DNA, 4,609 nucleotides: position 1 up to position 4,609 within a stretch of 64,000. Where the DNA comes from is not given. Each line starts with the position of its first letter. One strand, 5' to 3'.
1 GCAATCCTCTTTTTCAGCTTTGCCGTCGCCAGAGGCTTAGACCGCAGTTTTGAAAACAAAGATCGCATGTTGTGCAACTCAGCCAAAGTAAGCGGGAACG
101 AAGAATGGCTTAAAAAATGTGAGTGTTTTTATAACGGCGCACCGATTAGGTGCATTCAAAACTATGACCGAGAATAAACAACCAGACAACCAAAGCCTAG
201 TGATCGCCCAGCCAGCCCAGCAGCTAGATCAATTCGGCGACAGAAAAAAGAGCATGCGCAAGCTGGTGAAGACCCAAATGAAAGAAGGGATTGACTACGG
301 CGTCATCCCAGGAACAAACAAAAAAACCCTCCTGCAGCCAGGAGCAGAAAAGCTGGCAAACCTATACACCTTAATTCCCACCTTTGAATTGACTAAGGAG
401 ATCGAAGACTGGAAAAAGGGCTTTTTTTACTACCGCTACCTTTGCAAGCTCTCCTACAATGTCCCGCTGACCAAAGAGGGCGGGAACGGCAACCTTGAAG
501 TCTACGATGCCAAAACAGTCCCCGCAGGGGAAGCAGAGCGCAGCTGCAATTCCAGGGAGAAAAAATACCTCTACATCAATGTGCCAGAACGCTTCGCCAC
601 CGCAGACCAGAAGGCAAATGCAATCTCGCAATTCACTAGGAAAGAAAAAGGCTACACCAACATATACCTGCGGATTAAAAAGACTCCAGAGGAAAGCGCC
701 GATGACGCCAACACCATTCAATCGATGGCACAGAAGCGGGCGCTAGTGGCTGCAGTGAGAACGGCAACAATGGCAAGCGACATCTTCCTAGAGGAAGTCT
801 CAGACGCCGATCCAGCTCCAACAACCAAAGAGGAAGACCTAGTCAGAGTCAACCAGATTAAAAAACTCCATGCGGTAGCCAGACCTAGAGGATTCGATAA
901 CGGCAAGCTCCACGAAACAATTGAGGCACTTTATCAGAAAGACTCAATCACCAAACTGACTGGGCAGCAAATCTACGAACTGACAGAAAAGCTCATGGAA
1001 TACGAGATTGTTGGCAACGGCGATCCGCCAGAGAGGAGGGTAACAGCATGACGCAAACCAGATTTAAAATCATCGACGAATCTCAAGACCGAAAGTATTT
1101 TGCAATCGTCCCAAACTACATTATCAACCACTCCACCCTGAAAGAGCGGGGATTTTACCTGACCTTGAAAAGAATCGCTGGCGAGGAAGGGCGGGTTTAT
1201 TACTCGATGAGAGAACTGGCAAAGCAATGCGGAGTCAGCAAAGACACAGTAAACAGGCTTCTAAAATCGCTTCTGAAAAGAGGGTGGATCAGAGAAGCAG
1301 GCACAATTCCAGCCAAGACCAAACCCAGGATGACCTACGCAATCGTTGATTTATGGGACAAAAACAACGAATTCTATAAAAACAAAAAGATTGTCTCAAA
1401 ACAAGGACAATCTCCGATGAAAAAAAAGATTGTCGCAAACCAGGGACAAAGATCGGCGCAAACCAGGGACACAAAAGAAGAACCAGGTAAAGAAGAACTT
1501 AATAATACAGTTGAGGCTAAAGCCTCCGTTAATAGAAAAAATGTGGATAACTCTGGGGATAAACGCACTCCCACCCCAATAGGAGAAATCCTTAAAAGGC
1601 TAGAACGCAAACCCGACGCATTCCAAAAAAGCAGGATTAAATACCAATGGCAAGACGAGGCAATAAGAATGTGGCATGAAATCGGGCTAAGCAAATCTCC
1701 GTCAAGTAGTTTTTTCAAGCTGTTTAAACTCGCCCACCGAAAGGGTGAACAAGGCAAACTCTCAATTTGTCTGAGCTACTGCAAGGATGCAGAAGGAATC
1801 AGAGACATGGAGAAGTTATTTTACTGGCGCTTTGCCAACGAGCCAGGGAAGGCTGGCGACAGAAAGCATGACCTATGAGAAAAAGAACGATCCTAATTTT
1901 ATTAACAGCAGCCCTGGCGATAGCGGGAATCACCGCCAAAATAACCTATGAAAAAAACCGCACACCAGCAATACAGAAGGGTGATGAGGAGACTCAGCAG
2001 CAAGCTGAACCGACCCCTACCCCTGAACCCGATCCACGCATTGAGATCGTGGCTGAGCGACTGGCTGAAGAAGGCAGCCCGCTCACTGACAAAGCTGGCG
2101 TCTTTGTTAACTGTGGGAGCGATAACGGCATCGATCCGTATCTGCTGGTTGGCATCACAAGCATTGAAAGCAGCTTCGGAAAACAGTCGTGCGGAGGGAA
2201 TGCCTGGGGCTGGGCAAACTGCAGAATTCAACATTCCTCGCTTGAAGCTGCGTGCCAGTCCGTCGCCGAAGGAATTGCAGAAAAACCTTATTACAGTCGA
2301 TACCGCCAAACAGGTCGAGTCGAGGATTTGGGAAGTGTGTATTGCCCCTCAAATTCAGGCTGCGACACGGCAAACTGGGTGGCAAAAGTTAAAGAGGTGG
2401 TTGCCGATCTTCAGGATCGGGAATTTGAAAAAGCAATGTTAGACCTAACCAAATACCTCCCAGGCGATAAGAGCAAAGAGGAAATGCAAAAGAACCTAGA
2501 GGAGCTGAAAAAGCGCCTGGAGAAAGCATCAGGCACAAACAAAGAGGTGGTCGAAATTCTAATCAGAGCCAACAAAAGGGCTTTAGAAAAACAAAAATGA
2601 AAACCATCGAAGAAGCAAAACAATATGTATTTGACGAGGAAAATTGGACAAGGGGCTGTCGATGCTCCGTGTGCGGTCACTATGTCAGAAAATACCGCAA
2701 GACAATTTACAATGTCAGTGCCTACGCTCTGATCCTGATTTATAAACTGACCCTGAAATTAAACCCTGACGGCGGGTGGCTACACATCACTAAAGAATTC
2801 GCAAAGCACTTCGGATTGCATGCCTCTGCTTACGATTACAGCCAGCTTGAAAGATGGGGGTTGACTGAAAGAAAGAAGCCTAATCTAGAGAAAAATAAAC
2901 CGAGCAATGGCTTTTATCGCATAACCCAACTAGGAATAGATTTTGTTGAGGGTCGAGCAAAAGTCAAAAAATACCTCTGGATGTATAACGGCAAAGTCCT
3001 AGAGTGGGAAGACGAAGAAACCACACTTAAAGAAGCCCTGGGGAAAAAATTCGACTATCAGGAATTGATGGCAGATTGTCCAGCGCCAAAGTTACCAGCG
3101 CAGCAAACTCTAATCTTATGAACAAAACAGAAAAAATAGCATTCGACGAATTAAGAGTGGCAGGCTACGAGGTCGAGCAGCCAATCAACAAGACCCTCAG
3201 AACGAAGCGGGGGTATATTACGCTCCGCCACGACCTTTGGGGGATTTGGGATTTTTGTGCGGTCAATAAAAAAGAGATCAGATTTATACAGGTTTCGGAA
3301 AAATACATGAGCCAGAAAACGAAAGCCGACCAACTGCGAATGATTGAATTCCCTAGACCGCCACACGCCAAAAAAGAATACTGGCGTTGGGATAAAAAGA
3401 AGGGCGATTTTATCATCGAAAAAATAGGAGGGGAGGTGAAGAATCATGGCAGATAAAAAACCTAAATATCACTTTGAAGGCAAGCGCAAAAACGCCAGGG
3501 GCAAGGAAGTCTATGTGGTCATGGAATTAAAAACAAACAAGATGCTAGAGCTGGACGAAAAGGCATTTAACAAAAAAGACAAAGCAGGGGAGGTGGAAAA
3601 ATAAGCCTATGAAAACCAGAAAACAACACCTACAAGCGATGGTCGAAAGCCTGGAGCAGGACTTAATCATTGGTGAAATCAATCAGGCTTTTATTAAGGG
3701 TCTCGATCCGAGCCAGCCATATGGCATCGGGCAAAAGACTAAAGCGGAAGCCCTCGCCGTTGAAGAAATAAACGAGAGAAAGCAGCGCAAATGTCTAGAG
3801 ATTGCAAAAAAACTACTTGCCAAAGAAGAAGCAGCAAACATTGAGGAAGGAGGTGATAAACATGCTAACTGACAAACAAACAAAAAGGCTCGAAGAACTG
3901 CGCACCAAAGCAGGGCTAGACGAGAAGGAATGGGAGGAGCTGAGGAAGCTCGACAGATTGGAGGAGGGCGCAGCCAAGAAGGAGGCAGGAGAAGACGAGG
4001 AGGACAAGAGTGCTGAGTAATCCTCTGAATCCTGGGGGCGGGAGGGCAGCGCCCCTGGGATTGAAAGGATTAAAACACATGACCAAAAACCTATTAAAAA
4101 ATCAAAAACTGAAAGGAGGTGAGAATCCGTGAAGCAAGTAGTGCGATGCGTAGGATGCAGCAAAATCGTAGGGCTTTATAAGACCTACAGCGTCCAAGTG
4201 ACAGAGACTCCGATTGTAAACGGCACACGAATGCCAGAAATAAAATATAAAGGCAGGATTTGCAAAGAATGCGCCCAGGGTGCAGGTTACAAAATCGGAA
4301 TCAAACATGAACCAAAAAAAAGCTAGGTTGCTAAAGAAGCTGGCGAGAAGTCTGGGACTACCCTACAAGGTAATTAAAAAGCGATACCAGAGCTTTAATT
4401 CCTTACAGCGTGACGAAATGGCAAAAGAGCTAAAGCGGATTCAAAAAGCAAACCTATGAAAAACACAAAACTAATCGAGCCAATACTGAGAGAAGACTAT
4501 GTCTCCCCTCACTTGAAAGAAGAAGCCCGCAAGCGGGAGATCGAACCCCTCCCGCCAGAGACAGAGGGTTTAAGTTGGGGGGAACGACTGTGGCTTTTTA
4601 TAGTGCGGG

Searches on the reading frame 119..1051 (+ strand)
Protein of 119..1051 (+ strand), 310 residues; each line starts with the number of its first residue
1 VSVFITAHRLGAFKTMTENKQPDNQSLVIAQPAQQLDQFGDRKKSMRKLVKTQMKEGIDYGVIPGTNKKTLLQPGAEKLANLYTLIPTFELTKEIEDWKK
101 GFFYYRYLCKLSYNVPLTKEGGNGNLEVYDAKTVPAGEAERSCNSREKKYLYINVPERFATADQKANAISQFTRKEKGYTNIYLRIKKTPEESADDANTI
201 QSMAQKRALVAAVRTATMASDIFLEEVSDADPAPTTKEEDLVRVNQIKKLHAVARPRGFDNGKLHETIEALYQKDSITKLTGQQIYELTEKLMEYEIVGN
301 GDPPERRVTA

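Call 13: search_protein_families(library=pfam, proteins=[window:119-1051:+], max_evalue=0.01)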
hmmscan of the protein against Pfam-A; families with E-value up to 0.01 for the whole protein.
window:119-1051:+ (310 aa): 0 families

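Call 48: search_protein_families(library=phrogs, proteins=[window:119-1051:+], max_evalue=0.01)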
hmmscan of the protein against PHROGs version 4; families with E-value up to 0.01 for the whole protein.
window:119-1051:+ (310 aa): 2 families
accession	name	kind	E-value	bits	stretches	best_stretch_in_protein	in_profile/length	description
phrog_10048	-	unknown function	8.2e-30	105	1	18-280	7-196/273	-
phrog_286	-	unknown function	0.0054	17.8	1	243-291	9-57/186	-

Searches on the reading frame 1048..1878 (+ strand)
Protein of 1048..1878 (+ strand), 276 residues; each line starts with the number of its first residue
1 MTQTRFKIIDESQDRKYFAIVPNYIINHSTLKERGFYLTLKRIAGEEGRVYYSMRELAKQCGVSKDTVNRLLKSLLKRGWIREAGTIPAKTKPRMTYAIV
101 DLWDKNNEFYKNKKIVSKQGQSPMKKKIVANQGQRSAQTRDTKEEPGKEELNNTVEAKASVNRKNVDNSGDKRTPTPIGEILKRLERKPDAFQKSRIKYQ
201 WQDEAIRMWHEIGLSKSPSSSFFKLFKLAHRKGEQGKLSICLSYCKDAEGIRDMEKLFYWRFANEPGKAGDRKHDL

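Call 13: search_protein_families(library=pfam, proteins=[window:1048-1878:+], max_evalue=0.01)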
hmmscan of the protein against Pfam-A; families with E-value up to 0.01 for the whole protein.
window:1048-1878:+ (276 aa): 16 families
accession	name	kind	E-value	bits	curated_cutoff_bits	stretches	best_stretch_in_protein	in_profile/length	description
PF13730.12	HTH_36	-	2.2e-11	43.8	25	1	32-81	6-55/55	Helix-turn-helix domain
PF12802.13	MarR_2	-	2.1e-07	31.4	27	1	40-82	11-51/61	MarR family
PF13412.12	HTH_24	-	3.3e-07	30.2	21.9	1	53-82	19-48/48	Winged helix-turn-helix DNA-binding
PF13545.12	HTH_Crp_2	-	4.1e-06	27.1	27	1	49-85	20-56/70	Crp-like helix-turn-helix domain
PF25213.1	HVO_A0261_N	-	4.9e-06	26.8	35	1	54-84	27-57/86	HVO_A0261 N-terminal domain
PF01047.28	MarR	-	2.5e-05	24.5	24.6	1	53-82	19-48/59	MarR family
PF09339.16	HTH_IclR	-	2.9e-05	24.2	22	1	45-83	14-50/52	IclR helix-turn-helix domain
PF01978.25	TrmB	-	5.8e-05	23.3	25.6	1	54-93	25-59/68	Sugar-specific transcriptional regulator TrmB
PF21984.2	DnaD_N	-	0.00011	22.8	27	1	46-113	30-97/101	DnaD N-terminal domain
PF13551.12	HTH_29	-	0.0021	18.6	28.1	1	53-80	14-41/64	Winged helix-turn helix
PF01418.23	HTH_6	-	0.0025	18.2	28.3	1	51-79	34-62/77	Helix-turn-helix domain, rpiR family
PF22451.2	NirdL-like_HTH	-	0.0051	16.8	27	0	55-82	20-47/47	Siroheme decarboxylase NirDL-like HTH domain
PF13542.12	HTH_Tnp_ISL3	-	0.0052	16.7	27.4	1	53-74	28-49/51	Helix-turn-helix domain of transposase family ISL3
PF00325.26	Crp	-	0.0077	16.4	21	0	56-81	7-32/32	Bacterial regulatory proteins, crp family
PF13384.12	HTH_23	-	0.0089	16.3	24.6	0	52-75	18-41/50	Homeodomain-like domain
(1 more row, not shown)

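Call 48: search_protein_families(library=phrogs, proteins=[window:1048-1878:+], max_evalue=0.01)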
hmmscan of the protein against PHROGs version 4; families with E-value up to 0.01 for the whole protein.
window:1048-1878:+ (276 aa): 21 families
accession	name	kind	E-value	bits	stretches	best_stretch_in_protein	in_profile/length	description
phrog_186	-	DNA, RNA and nucleotide metabolism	1.3e-13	52.3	1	13-203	17-199/308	DnaD-like helicase loader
phrog_270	-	DNA, RNA and nucleotide metabolism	1.7e-12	48.4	1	13-169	27-172/383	replication initiation protein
phrog_428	-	DNA, RNA and nucleotide metabolism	5.1e-11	43.4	1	15-196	87-253/455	replication initiation protein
phrog_678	-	DNA, RNA and nucleotide metabolism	1e-09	39.5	1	35-162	76-196/346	replication initiation O-like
phrog_1032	-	DNA, RNA and nucleotide metabolism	2e-09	38.8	1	44-166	30-161/281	replication initiation protein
phrog_391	-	DNA, RNA and nucleotide metabolism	7.1e-09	36.7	1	44-203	30-186/298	replication initiation O-like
phrog_345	-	DNA, RNA and nucleotide metabolism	2.5e-08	35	1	24-182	38-206/297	replication initiation O-like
phrog_8102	-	DNA, RNA and nucleotide metabolism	5.2e-07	30.1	1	4-108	7-113/337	replication initiation protein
phrog_19658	-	DNA, RNA and nucleotide metabolism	2.2e-06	28.4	1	16-195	2-182/283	replication initiation protein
phrog_6643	-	DNA, RNA and nucleotide metabolism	2.9e-06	27.9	1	41-148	27-133/313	replication initiation protein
phrog_1835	-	DNA, RNA and nucleotide metabolism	7.3e-06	26.5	1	48-193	64-201/301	HTH DNA binding protein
phrog_66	-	integration and excision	2.6e-05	25.1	1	46-186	88-230/412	excisionase and transcriptional regulator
phrog_1456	-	DNA, RNA and nucleotide metabolism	0.00038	20.6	1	14-136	9-132/365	DNA binding protein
phrog_59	-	DNA, RNA and nucleotide metabolism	0.0007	20.1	1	35-168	245-350/423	HNH endonuclease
phrog_4617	-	DNA, RNA and nucleotide metabolism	0.00082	20.1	1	38-84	24-70/223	replication initiation protein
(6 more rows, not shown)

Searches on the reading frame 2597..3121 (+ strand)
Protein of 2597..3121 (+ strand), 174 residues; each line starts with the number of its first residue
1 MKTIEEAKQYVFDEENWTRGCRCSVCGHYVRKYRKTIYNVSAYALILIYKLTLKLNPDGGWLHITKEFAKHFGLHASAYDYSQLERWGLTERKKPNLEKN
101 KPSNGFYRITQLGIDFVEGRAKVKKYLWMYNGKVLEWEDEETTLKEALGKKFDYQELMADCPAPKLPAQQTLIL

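Call 13: search_protein_families(library=pfam, proteins=[window:2597-3121:+], max_evalue=0.01)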
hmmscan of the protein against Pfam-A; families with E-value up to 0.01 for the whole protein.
window:2597-3121:+ (174 aa): 0 families

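Call 48: search_protein_families(library=phrogs, proteins=[window:2597-3121:+], max_evalue=0.01)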
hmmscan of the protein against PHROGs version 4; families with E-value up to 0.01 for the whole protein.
window:2597-3121:+ (174 aa): 1 family
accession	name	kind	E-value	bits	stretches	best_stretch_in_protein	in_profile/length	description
phrog_2693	-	unknown function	1.3e-23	84.4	1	2-159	11-155/158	-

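Call 68: search_solved_structures(query=window:2597-3118:+, max_evalue=1)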
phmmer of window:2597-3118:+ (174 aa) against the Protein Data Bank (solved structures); distinct sequences matched with E-value up to 1: 1.
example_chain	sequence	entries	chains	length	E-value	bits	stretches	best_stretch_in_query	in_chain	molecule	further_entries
8bel_H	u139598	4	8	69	0.6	12.9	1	122-168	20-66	Cytochrome b-c1 complex subunit 6-1, mitochondrial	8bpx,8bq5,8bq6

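Call 77: predict_structure(protein=window:2597-3118:+)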
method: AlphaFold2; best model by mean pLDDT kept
length: 174 residues; sequences in the alignment: 1
mean_pLDDT: 35.3   pTM: 0.21
mean pLDDT of the five models: 35.3, 33.6, 33.5, 32.8, 31.3
residues with pLDDT >= 90: 0; 70-90: 0; 50-70: 1; < 50: 173
segments of 3 or more residues with pLDDT < 50: 1-136, 138-174
pLDDT, mean of each block of 10 residues (from residue 1): 35 34 31 30 43 36 40 35 35 35 38 34 37 38 35 35 33 31
secondary structure, 60 per line:
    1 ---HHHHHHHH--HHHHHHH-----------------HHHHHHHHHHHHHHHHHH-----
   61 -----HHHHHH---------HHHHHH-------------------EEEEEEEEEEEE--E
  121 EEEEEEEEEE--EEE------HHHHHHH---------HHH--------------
elements in order: H4-11 H14-20 H38-55 H66-71 H81-86 E106-117 E120-130 E133-135 H142-148

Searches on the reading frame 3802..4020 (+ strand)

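Call 47: search_protein_families(library=pfam, proteins=[window:3802-4020:+], max_evalue=0.1)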
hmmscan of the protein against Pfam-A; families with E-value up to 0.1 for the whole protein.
window:3802-4020:+ (72 aa): 2 families
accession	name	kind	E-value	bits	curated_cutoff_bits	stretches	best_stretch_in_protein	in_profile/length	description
PF18501.6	REC1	-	0.047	14.1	37.4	1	8-52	48-89/250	Alpha helical recognition lobe domain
PF23254.1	KH_PARP14_8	-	0.061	13.6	27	0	11-36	3-28/66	PARP14-like, eighth type I KH domain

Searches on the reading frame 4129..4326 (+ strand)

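Call 47: search_protein_families(library=pfam, proteins=[window:4129-4326:+], max_evalue=0.1)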
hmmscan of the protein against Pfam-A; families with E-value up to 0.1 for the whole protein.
window:4129-4326:+ (65 aa): 0 families

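Call 48: search_protein_families(library=phrogs, proteins=[window:4129-4326:+], max_evalue=0.01)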
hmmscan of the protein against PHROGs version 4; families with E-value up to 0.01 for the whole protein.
window:4129-4326:+ (65 aa): 1 family
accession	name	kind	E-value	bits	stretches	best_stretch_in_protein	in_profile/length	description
phrog_4923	-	unknown function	0.0053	17.7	0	6-48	7-41/49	-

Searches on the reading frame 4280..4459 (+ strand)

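Call 47: search_protein_families(library=pfam, proteins=[window:4280-4459:+], max_evalue=0.1)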
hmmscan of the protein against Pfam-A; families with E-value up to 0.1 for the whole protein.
window:4280-4459:+ (59 aa): 1 family
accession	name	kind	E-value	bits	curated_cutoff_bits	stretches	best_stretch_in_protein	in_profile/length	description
PF03735.19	ENT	-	0.051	14.1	28.5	1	2-53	17-66/71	ENT domain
